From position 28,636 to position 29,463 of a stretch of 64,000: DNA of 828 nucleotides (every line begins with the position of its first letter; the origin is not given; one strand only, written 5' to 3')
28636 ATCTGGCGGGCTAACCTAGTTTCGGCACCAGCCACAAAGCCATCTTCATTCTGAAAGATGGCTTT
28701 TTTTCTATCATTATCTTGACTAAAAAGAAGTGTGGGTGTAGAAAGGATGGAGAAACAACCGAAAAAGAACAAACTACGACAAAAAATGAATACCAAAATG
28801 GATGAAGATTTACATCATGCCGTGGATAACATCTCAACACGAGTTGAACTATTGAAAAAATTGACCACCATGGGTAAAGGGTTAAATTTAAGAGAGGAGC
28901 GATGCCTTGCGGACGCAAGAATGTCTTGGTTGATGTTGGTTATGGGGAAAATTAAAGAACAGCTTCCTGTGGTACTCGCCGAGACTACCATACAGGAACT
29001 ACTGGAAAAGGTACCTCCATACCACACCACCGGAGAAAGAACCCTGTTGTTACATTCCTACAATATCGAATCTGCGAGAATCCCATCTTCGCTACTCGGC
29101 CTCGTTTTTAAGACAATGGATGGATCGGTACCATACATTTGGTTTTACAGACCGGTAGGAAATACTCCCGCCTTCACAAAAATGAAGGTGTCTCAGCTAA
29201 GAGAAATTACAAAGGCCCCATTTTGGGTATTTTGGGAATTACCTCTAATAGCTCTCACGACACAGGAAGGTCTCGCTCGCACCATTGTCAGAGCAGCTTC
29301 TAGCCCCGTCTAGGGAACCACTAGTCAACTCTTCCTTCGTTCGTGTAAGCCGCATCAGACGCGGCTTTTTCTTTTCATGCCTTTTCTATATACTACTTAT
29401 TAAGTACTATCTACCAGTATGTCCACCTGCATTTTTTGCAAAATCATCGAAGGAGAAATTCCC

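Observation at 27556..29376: Tandem array of three self-contained promoter-ORF-terminator cassettes with a conserved ~86-nt leader and unrelated orphan ORFs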

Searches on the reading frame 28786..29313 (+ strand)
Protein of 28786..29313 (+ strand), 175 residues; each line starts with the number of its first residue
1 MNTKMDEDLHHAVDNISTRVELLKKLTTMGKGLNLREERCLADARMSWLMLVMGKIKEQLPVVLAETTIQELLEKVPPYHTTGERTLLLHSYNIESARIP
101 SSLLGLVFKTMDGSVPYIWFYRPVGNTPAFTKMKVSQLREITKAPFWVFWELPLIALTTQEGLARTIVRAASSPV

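Call 10: search_protein_families(library=pfam, max_evalue=1, proteins=[window:28786-29313:+])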
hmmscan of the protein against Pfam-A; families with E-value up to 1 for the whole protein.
window:28786-29313:+ (175 aa): 0 families

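Call 11: search_protein_families(library=phrogs, max_evalue=1, proteins=[window:28786-29313:+])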
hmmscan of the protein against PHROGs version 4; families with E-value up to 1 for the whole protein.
window:28786-29313:+ (175 aa): 0 families

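Call 12: find_homologous_proteins(query=window:28786-29313:+, max_evalue=0.01)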
Query window:28786-29313:+ (175 aa): 2 proteins with E <= 0.01 among 146 candidates.
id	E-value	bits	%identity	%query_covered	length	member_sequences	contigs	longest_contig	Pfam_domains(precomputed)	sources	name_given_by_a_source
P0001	1.4e-110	385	100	100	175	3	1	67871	-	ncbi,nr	ncbi:MAG: hypothetical protein EXS46_00960 [Candidatus Taylorbacteria bacterium]|nr:hypothetical pro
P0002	6.3e-42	161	50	96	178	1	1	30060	-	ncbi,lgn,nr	ncbi:MAG: hypothetical protein Q7R93_00875 [bacterium]|nr:hypothetical protein [bacterium]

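Call 13: find_encoding_contigs(protein=P0002, flank=10000, max_places=6)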
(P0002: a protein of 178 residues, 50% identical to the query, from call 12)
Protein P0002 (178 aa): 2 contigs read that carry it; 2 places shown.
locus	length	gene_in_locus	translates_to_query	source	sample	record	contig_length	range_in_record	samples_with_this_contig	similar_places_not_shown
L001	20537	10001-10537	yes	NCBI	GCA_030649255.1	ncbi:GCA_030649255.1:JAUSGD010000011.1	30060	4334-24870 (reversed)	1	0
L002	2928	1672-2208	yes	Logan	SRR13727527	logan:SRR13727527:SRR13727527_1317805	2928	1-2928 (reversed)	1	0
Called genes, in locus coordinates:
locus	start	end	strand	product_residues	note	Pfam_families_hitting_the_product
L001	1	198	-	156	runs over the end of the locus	PF00177:Ribosomal_S7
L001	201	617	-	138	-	PF00164:Ribosom_S12_S23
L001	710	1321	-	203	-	PF02163:Peptidase_M50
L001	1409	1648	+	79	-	PF00830:Ribosomal_L28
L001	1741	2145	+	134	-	-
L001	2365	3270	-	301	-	PF00753:Lactamase_B (weak)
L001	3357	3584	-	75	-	-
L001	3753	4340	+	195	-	PF00081:Sod_Fe_N (weak), PF02777:Sod_Fe_C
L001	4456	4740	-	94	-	-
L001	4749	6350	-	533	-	PF13567:DUF4131, PF03772:Competence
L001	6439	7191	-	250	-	PF00075:RNase_H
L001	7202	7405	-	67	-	PF07927:HicA_toxin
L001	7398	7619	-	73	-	-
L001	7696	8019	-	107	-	-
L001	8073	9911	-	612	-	PF01368:DHH, PF02272:DHHA1, PF17768:RecJ_OB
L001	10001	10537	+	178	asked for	-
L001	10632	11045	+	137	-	PF11969:DcpS_C, PF01230:HIT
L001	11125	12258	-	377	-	PF00162:PGK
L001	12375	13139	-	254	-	PF00121:TIM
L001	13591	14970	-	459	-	-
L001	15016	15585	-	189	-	PF07963:N_methyl (weak)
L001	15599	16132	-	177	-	-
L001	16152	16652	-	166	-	PF07963:N_methyl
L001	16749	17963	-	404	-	PF00482:T2SSF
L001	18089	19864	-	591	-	PF05157:MshEN, PF00437:T2SSE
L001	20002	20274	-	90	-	PF01541:GIY-YIG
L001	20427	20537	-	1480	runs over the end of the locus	PF07705:CARDB (faint), PF18911:PKD_4 (faint)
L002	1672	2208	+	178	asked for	-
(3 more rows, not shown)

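Call 14: find_encoding_contigs(protein=P0001, flank=6000, max_places=6)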
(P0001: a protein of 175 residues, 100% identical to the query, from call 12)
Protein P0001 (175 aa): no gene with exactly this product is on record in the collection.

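Call 26: search_protein_representatives(alignment_id=A2)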
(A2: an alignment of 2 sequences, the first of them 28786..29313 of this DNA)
Query: 2 sequences, 179 profile positions. Proteins with E-value up to 0.001 (for the whole library): 5; up to 1e-10: 4; up to 1e-30: 3. The best 5 are listed.
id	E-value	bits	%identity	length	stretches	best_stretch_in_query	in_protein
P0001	2.3e-100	350.0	-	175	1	1-179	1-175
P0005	2.8e-52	193.3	-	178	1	1-172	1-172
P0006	1.6e-45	171.3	-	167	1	1-169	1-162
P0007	9.6e-15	71.0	-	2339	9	106-136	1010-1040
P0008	1.5e-04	37.8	-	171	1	37-167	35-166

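Call 42: find_related_loci(query=A5, collection=metagenome_contigs, flank=5000)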
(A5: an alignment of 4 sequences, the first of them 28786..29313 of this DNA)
Query A5 (175 aa) in metagenome_contigs; peptide patterns used: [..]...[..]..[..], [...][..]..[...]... (x = any residue, [..] = any of these).
255 stretches matched a pattern, but none encodes a relative of the query by tblastn (E <= 1e-3).

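Call 43: predict_structure(alignment_id=A3)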
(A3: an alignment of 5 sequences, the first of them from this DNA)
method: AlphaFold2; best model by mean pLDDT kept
length: 175 residues; sequences in the alignment: 5
mean_pLDDT: 83.7   pTM: 0.78
mean pLDDT of the five models: 83.7, 82.2, 81.4, 81.1, 78.8
residues with pLDDT >= 90: 74; 70-90: 75; 50-70: 23; < 50: 3
segments of 3 or more residues with pLDDT < 50: none
pLDDT, mean of each block of 10 residues (from residue 1): 62 83 76 85 91 94 94 80 80 71 89 87 76 90 86 93 94 69
secondary structure, 60 per line:
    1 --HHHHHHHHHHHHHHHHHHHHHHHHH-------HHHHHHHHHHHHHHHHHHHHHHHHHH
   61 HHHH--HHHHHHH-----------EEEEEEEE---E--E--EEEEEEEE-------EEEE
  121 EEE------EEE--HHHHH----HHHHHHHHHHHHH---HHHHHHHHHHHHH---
elements in order: H3-27 H35-64 H67-73 E85-92 E102-109 E117-123 E130-132 H135-139 H144-156 H160-172

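Call 54: fold_search(model_id=the predicted structure, library=viral)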
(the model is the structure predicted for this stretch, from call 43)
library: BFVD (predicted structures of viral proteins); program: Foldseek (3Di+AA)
matches with E <= 10: 564; with E <= 0.001: 0
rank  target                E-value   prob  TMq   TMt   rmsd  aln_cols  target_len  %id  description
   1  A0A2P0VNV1            3.2e-02  0.25  0.17  0.11  19.0       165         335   14  Uncharacterized protein [Tetraselmis virus 1]
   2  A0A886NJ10            4.0e-02  0.18  0.17  0.20  20.9       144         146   13  (no name in the UniProt tables at hand)
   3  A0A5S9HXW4            9.6e-02  0.16  0.20  0.22  17.7       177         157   11  Uncharacterized protein [Tenacibaculum phage PTm5]
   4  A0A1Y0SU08            1.2e-01  0.33  0.24  0.31  14.7       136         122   13  Uncharacterized protein [Pseudomonas phage Phabio]
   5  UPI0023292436         1.5e-01  0.12  0.20  0.13  15.4       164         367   12  (no name look-up for this kind of identifier)
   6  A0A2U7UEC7            1.6e-01  0.11  0.17  0.08  17.1       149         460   14  Uncharacterized protein [Pandoravirus neocaledonia]
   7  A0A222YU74            2.2e-01  0.10  0.15  0.22  14.5       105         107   10  Uncharacterized protein [Streptomyces phage Mildred21]
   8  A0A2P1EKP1            2.3e-01  0.11  0.20  0.18  14.7       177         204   12  Uncharacterized protein [Moumouvirus australiensis]
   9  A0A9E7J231            2.3e-01  0.08  0.15  0.17  14.2       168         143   11  (no name in the UniProt tables at hand)
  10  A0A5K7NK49            2.4e-01  0.23  0.25  0.28   9.4       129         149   14  (no name in the UniProt tables at hand)
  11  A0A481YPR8            2.4e-01  0.06  0.12  0.15  20.2       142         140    9  Uncharacterized protein [Pithovirus LCDPAC02]
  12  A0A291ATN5            2.9e-01  0.08  0.18  0.15  22.9       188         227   12  Uncharacterized protein [Pandoravirus salinus]
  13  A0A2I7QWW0            3.2e-01  0.15  0.24  0.24  16.9       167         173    8  (no name in the UniProt tables at hand)
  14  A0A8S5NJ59            3.4e-01  0.12  0.16  0.24  20.7       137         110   14  Uncharacterized protein [Siphoviridae sp. ctUF252]
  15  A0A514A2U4            3.4e-01  0.10  0.19  0.12  15.9       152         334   14  Uncharacterized protein [Vibrio phage USC-1]
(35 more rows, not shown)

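Call 64: fold_search(model_id=the predicted structure, library=pdb)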
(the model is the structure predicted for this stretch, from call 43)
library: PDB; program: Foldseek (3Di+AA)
matches with E <= 10: 219; with E <= 0.001: 0
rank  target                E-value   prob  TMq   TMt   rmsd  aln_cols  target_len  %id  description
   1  6zmq                  8.8e-01  0.07  0.17  0.07  16.6       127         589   16  Cytochrome c Heme Lyase CcmF (released 2021-05-19)
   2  6i83                  1.2e+00  0.14  0.19  0.13  11.4        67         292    4  Crystal structure of phosphorylated RET V804M tyrosine kinase domain complexed with PDD00018366 (released 2020-03-11)
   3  1qha_A                1.2e+00  0.04  0.13  0.03  14.8        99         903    8  HUMAN HEXOKINASE TYPE I COMPLEXED WITH ATP ANALOGUE AMP-PNP (released 1999-11-10)
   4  4foi_A                1.3e+00  0.03  0.13  0.04  16.4       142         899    7  Crystal Structure of recombinant human Hexokinase type I mutant D413N with Glucose 1,6-bisphosphate (released 2013-07-03)
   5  3j9t_M                1.4e+00  0.06  0.21  0.18  21.0       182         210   14  Yeast V-ATPase state 1 (released 2015-05-13)
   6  1cza                  1.4e+00  0.03  0.14  0.04  14.0       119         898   10  MUTANT MONOMER OF RECOMBINANT HUMAN HEXOKINASE TYPE I COMPLEXED WITH GLUCOSE, GLUCOSE-6-PHOSPHATE, AND ADP (released 2000-03-06)
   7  1hkb_A                1.5e+00  0.03  0.12  0.04  14.2       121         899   10  CRYSTAL STRUCTURE OF RECOMBINANT HUMAN BRAIN HEXOKINASE TYPE I COMPLEXED WITH GLUCOSE AND GLUCOSE-6-PHOSPHATE (released 1998-06-03)
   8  8q9t_A                1.7e+00  0.05  0.22  0.05  19.3       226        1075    9  CryoEM structure of a S. Cerevisiae Ski238 complex bound to RNA (released 2023-11-29)
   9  9mw6_A                1.8e+00  0.06  0.15  0.06  12.8        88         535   10  Cryo-EM structure of ancestral Dicer helicase bound to 27-bp dsRNA (released 2025-03-12)
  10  2wew                  2.3e+00  0.06  0.14  0.14   9.2        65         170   18  Crystal structure of human apoM in complex with myristic acid (released 2009-09-15)
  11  9fhl_X                2.5e+00  0.09  0.19  0.35   5.8        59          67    3  High-resolution cryo-EM structure of Saccharolobus solfataricus 30S ribosomal subunit bound to mRNA and initiator tRNA (released 2025-01-15)
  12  9hvj                  2.5e+00  0.03  0.15  0.11  16.8       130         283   12  Ligand binding domain of Roseburia intestinalis L1-82 uracil chemoreceptor (dCache) in complex with uracil and acetate (released 2025-03-12)
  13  8igd_B                2.6e+00  0.03  0.13  0.22  13.7        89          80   12  The crystal structure of the minimal interaction domains of DRB7.2:DRB4 complex (released 2024-06-26)
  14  7urw_E                2.6e+00  0.02  0.13  0.16  13.6       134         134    9  Tetradecameric hub domain of CaMKII beta (released 2022-05-11)
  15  7xbi                  2.8e+00  0.06  0.16  0.10   8.0        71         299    8  The crystal structure of human TrkA kinase bound to the inhibitor (released 2023-03-29)
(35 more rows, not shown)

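Call 69: search_protein_families(library=padloc, max_evalue=0.1, proteins=[window:28786-29313:+, P0008, P0006])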
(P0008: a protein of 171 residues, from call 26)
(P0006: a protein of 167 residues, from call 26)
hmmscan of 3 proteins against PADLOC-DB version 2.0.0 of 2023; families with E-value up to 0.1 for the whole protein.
window:28786-29313:+ (175 aa): 0 families

P0008 (171 aa): 0 families

P0006 (167 aa): 0 families

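Call 70: find_encoding_contigs(protein=P0006, flank=5000, max_places=4)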
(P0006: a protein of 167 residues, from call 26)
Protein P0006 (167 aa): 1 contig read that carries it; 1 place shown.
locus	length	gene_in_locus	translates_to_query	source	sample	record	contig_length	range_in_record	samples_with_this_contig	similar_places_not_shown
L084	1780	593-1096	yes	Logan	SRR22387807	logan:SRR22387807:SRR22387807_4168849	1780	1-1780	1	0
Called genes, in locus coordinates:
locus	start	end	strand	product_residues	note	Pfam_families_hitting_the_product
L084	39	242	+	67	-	-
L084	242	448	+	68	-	-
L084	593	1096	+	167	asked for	-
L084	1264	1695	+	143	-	PF11969:DcpS_C, PF01230:HIT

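Call 71: find_encoding_contigs(protein=P0008, flank=5000, max_places=4)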
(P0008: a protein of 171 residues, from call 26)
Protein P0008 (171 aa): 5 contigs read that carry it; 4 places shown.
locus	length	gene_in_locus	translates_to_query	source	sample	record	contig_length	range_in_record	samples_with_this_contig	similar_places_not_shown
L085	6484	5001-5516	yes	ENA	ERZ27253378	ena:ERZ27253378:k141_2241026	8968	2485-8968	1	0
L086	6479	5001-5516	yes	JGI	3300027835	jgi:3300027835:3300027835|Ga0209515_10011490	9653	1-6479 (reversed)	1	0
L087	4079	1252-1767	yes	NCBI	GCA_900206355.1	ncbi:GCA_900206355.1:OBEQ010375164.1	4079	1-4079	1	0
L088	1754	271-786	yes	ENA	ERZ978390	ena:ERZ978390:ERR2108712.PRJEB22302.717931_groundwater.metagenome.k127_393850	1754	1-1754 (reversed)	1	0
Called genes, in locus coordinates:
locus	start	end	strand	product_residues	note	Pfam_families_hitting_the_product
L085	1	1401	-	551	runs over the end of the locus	PF13567:DUF4131, PF03772:Competence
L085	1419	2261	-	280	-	PF00075:RNase_H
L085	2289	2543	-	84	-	PF05016:ParE_toxin (weak)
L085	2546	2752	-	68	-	-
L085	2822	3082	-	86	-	-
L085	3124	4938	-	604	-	PF01368:DHH, PF02272:DHHA1, PF17768:RecJ_OB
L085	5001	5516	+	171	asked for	-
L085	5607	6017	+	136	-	PF11969:DcpS_C, PF01230:HIT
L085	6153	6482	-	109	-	?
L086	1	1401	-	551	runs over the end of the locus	PF13567:DUF4131, PF03772:Competence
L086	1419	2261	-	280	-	PF00075:RNase_H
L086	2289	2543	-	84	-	PF05016:ParE_toxin (weak)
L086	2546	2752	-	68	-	-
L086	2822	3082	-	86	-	-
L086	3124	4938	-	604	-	PF01368:DHH, PF02272:DHHA1, PF17768:RecJ_OB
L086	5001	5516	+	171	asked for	-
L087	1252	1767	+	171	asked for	-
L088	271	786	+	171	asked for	-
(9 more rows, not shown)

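Call 72: find_encoding_contigs(protein=P0005, flank=5000, max_places=4)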
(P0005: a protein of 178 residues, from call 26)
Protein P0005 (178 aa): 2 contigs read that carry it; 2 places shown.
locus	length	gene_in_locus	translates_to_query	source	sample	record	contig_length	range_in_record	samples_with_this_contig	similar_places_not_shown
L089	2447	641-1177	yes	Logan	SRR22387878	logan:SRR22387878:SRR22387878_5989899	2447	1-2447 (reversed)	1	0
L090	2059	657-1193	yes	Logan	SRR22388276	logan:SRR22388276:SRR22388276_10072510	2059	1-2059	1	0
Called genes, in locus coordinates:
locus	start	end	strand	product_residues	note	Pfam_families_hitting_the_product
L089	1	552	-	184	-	?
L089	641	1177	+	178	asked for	-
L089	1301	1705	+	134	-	PF11969:DcpS_C, PF01230:HIT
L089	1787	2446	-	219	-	?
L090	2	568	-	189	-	?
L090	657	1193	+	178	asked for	-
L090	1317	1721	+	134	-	PF11969:DcpS_C, PF01230:HIT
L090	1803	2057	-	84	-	?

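Call 75: search_protein_families(library=pfam, max_evalue=1, proteins=[P0008, P0006])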
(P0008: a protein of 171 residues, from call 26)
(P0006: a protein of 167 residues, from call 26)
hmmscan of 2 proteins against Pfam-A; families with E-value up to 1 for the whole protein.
P0008 (171 aa): 0 families

P0006 (167 aa): 1 family
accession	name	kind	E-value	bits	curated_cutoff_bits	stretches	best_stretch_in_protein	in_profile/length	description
PF19229.4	DUF5882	-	0.091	13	25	1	40-145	42-144/198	Family of unknown function (DUF5882)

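Call 83: search_dna_similar(query=window:28786-29313:+, collection=phages, mode=protein, max_evalue=0.01, max_rows=5)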
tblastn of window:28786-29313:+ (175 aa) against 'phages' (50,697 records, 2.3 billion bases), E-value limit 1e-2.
No match.

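Call 84: find_related_loci(query=A5, collection=viral_contigs, flank=3000)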
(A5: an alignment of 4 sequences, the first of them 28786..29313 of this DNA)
Query A5 (175 aa) in viral_contigs; peptide patterns used: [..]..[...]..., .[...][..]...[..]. (x = any residue, [..] = any of these).
45 stretches matched a pattern, but none encodes a relative of the query by tblastn (E <= 1e-3).
